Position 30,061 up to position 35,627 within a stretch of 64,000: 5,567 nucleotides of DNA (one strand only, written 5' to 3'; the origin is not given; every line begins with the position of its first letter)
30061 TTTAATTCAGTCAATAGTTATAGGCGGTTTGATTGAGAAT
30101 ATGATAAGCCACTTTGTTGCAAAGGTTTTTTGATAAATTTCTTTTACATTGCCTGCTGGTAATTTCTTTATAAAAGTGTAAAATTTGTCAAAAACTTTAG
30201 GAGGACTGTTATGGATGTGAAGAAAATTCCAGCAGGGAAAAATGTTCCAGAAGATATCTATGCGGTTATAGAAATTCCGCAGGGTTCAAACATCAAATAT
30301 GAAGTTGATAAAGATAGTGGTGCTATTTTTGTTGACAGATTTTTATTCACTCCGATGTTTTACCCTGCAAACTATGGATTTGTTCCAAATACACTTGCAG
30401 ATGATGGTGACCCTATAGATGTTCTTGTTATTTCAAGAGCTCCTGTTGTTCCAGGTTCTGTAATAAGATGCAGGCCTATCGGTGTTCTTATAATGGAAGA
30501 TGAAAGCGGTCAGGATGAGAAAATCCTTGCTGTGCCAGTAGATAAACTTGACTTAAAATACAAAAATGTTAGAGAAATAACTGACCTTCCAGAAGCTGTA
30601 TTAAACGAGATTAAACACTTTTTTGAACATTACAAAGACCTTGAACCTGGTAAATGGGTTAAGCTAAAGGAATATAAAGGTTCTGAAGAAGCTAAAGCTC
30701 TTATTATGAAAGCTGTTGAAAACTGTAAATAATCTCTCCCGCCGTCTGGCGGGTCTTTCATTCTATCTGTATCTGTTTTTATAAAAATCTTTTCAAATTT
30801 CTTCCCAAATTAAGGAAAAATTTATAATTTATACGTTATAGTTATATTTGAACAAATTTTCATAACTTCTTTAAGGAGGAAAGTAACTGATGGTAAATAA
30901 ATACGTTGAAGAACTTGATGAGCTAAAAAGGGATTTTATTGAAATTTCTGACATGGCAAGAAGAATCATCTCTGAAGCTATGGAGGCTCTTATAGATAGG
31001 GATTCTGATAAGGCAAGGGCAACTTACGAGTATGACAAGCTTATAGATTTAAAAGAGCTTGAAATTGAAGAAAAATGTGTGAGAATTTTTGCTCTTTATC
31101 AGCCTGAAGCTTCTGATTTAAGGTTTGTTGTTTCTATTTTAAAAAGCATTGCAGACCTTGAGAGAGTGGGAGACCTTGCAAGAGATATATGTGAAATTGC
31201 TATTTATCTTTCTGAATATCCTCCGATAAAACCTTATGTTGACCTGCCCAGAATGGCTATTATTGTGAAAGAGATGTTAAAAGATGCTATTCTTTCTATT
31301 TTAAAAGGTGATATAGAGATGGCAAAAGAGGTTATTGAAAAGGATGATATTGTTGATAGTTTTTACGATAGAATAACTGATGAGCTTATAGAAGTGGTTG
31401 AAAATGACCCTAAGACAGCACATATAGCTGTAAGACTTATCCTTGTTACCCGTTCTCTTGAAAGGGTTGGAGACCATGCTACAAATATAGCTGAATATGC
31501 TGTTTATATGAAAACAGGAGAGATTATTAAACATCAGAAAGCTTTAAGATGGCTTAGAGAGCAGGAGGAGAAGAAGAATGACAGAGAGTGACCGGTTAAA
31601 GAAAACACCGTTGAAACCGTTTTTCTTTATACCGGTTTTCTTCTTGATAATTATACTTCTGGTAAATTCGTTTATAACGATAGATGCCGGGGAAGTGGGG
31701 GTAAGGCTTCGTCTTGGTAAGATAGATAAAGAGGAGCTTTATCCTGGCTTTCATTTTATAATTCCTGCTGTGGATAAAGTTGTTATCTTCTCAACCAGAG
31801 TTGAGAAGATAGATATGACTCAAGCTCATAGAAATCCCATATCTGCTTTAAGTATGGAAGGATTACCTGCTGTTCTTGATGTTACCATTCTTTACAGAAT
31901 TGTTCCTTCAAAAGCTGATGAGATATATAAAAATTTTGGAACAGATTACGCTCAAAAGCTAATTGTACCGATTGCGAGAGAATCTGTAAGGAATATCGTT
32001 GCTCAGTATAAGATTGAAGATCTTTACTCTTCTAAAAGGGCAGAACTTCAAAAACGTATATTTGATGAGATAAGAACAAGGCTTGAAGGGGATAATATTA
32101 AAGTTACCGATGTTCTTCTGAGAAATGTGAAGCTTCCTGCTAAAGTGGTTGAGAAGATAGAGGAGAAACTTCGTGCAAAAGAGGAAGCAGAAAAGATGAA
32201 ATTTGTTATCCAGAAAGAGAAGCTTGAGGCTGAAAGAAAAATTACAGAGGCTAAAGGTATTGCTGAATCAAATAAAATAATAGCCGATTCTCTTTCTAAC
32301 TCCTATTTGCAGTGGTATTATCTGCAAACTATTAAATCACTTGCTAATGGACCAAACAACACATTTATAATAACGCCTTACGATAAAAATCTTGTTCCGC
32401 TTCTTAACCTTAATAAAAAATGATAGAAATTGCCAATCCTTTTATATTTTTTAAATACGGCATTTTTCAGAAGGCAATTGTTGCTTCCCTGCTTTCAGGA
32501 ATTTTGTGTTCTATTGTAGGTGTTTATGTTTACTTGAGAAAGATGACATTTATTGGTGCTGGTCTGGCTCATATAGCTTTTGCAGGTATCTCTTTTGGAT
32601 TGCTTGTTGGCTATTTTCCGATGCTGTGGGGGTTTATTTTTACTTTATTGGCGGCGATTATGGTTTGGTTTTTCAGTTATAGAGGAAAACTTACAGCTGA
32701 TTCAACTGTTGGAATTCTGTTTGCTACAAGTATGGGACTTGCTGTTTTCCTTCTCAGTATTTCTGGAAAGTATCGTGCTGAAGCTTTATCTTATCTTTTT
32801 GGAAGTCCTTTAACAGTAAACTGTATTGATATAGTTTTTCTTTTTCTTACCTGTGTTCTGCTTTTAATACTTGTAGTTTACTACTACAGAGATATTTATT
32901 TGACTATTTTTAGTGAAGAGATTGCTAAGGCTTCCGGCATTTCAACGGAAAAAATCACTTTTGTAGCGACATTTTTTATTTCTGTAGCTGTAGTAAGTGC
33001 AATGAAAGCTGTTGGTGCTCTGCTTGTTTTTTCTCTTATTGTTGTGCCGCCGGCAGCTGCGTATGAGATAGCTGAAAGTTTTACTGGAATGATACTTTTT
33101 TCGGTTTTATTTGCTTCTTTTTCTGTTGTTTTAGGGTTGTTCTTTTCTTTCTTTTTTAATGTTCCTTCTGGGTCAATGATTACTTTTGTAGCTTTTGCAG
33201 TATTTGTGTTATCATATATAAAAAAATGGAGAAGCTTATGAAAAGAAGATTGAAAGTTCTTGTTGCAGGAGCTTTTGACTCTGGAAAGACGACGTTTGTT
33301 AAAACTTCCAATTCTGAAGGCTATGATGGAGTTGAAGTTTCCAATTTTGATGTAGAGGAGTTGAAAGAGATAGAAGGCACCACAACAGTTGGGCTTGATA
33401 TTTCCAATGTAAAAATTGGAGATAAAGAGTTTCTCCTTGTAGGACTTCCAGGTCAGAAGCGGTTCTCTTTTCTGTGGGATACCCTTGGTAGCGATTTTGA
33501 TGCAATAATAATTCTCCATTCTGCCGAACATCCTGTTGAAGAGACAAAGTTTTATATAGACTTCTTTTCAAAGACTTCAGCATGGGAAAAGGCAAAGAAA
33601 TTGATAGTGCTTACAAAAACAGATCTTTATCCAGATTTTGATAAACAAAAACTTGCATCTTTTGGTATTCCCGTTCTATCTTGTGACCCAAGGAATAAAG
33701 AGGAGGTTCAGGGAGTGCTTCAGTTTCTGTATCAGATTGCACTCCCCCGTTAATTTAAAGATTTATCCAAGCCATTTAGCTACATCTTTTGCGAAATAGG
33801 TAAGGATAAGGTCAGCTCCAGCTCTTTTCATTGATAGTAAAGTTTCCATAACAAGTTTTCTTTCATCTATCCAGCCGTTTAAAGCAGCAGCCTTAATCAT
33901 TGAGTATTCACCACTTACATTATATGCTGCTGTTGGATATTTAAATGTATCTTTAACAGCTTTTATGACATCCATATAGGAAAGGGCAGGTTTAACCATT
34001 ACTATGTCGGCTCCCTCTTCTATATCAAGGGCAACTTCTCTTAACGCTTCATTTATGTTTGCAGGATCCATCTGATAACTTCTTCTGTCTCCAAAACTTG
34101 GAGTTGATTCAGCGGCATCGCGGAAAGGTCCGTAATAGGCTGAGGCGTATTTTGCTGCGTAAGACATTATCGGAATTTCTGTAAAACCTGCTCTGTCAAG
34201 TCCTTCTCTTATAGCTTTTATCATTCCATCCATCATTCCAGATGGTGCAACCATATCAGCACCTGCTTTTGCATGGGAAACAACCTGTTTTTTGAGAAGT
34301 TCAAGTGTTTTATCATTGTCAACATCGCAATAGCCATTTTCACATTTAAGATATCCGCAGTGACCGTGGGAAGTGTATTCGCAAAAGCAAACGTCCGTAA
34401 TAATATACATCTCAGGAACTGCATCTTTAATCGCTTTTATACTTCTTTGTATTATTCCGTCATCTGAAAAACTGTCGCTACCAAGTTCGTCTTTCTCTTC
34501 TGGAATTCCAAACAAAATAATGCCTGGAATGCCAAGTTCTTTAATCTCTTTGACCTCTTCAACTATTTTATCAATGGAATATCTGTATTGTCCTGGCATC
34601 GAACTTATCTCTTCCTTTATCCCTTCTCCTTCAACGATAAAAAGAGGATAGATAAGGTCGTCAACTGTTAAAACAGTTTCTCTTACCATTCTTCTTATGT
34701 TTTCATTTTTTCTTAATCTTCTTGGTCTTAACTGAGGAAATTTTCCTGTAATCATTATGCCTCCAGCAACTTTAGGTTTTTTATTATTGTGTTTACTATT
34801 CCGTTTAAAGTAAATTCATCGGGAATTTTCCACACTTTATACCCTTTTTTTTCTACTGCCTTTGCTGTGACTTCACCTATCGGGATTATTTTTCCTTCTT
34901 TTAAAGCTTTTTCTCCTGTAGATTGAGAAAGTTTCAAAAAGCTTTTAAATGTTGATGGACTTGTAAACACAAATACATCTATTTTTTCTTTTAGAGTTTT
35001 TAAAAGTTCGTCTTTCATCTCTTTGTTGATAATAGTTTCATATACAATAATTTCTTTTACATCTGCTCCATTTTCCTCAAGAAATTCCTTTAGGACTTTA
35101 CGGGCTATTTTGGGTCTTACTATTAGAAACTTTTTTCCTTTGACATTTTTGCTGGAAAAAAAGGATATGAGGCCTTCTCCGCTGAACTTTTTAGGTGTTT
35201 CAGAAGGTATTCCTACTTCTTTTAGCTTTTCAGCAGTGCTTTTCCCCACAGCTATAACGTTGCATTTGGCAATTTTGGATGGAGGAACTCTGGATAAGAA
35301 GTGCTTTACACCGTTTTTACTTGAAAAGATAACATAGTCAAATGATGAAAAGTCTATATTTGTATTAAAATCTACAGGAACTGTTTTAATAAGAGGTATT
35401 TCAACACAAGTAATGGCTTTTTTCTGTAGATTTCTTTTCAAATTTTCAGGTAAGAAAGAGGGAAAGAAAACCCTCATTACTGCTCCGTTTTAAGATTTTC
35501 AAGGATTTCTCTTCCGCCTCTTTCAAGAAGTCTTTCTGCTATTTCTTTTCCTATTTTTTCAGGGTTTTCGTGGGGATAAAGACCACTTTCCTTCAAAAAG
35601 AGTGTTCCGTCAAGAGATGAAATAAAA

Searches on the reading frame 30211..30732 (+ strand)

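Call 14: search_protein_families(library=ncbifam, proteins=[window:30211-30732:+], max_evalue=0.00001)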
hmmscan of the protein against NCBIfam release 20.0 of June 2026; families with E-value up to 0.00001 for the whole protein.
window:30211-30732:+ (173 aa): 3 families
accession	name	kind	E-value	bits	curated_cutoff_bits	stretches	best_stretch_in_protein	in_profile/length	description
NF002317.0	PRK01250.1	equivalog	3.2e-84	281.1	200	1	1-172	1-173/176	inorganic diphosphatase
NF002578.0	PRK02230.1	equivalog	1.1e-40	139.1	246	1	16-163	6-151/185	inorganic pyrophosphatase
NF001886.0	PRK00642.1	equivalog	3.1e-30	105.3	247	2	64-171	92-200/208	inorganic pyrophosphatase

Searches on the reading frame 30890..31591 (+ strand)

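Call 14: search_protein_families(library=ncbifam, proteins=[window:30890-31591:+], max_evalue=0.00001)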
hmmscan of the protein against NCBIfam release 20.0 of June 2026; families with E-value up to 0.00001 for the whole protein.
window:30890-31591:+ (233 aa): 2 families
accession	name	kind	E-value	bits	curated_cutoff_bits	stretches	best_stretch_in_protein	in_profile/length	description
TIGR02135.1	phoU_full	equivalog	2.3e-59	200.5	130.25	1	4-213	2-212/212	phosphate signaling complex protein PhoU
NF008332.0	PRK11115.1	equivalog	1.5e-41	142.5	342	1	4-217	13-226/239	phosphate signaling complex protein PhoU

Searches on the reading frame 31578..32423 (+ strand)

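Call 14: search_protein_families(library=ncbifam, proteins=[window:31578-32423:+], max_evalue=0.00001)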
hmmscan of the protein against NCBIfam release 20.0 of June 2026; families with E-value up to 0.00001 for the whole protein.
window:31578-32423:+ (281 aa): 3 families
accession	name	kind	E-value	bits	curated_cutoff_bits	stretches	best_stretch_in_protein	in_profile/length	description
TIGR01933.1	hflK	equivalog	1.2e-13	51.1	159.4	1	33-237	2-195/261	FtsH protease activity modulator HflK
TIGR01932.1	hflC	equivalog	3e-13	49.3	134.4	1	18-159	6-150/318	protease modulator HflC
NF008259.0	PRK11029.1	equivalog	4.3e-08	32.5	427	0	17-85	5-78/334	protease modulator HflC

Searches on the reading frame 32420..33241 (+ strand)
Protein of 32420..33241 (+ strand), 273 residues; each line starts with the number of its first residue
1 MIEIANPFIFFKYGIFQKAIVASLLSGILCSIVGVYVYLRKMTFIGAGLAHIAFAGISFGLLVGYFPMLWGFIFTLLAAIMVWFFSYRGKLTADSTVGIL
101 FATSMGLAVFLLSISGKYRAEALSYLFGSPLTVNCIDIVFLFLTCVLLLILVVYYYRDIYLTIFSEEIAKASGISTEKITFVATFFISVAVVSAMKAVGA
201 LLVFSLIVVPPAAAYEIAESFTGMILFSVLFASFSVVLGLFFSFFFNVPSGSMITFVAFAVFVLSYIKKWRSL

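Call 14: search_protein_families(library=ncbifam, proteins=[window:32420-33241:+], max_evalue=0.00001)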
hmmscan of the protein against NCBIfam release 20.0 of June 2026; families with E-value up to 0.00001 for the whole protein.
window:32420-33241:+ (273 aa): 4 families
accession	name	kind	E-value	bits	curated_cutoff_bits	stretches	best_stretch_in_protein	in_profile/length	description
NF040871.1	AztB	equivalog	1.3e-44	152.9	280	1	11-258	7-254/254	zinc ABC transporter permease AztB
TIGR03770.1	anch_rpt_perm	equivalog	9.9e-36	123.8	296.8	1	15-267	16-268/270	anchored repeat-type ABC transporter permease subunit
NF040927.1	ABC_perm_SloB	subfamily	4.9e-35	121.6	460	1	12-267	8-262/271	metal ABC transporter permease subunit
NF007089.0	PRK09543.1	equivalog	1.9e-33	116.2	284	1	21-270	10-259/261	zinc ABC transporter permease subunit ZnuB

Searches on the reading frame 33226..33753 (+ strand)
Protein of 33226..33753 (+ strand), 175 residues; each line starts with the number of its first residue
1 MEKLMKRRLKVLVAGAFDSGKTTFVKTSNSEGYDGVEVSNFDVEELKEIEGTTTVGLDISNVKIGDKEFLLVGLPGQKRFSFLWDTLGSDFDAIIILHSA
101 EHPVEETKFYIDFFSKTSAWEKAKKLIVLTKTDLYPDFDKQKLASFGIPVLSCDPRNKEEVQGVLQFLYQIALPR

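Call 14: search_protein_families(library=ncbifam, proteins=[window:33226-33753:+], max_evalue=0.00001)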
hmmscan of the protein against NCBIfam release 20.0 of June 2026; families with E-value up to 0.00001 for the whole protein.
window:33226-33753:+ (175 aa): 0 families

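Call 57: search_protein_families(library=pfam, proteins=[window:33226-33753:+], max_evalue=0.001)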
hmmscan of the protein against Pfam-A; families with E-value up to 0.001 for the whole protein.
window:33226-33753:+ (175 aa): 3 families
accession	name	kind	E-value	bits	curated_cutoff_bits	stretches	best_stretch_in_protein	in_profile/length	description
PF03029.23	ATP_bind_1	-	1.6e-06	28.5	27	0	50-142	65-175/240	Conserved hypothetical ATP binding protein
PF00025.27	Arf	-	6e-06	26.3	22.3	1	4-144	10-137/174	ADP-ribosylation factor family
PF00009.33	GTP_EFTU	-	0.00035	20.6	26.5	1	7-135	2-134/188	Elongation factor Tu GTP binding domain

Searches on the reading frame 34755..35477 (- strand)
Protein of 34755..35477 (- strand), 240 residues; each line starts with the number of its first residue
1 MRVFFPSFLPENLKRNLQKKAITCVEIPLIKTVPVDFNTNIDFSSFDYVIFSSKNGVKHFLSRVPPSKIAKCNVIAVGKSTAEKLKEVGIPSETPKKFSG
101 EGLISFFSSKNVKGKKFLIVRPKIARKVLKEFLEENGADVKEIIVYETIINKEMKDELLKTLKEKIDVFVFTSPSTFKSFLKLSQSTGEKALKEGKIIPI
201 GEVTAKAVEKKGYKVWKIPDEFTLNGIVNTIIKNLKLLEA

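Call 50: search_protein_families(library=ncbifam, proteins=[window:34755-35477:-], max_evalue=1e-15)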
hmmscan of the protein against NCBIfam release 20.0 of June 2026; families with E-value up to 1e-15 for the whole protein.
window:34755-35477:- (240 aa): 8 families
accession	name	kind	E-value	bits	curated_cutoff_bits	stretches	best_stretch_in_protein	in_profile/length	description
NF004592.0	PRK05928.4-1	equivalog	2.7e-42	145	332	1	13-233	16-234/237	uroporphyrinogen-III synthase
NF004593.0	PRK05928.4-2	equivalog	5.8e-39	134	275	1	14-235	18-243/247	uroporphyrinogen-III synthase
NF004587.0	PRK05928.2-5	equivalog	2.2e-38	132.2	246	1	13-190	20-191/245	uroporphyrinogen-III synthase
NF004594.0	PRK05928.4-3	equivalog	1.9e-33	115.9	365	1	17-204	20-202/237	uroporphyrinogen-III synthase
NF004583.0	PRK05928.1-5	equivalog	2.2e-27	96.1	432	1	19-235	27-249/250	uroporphyrinogen-III synthase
NF004586.0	PRK05928.2-4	equivalog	6.4e-27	94.5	401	1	20-233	24-236/240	uroporphyrinogen-III synthase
NF004591.0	PRK05928.3-6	equivalog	6.2e-25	88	341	1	2-150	4-150/229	uroporphyrinogen-III synthase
NF004590.0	PRK05928.3-2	equivalog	7.1e-19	68.3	330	1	36-223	24-197/209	uroporphyrinogen-III synthase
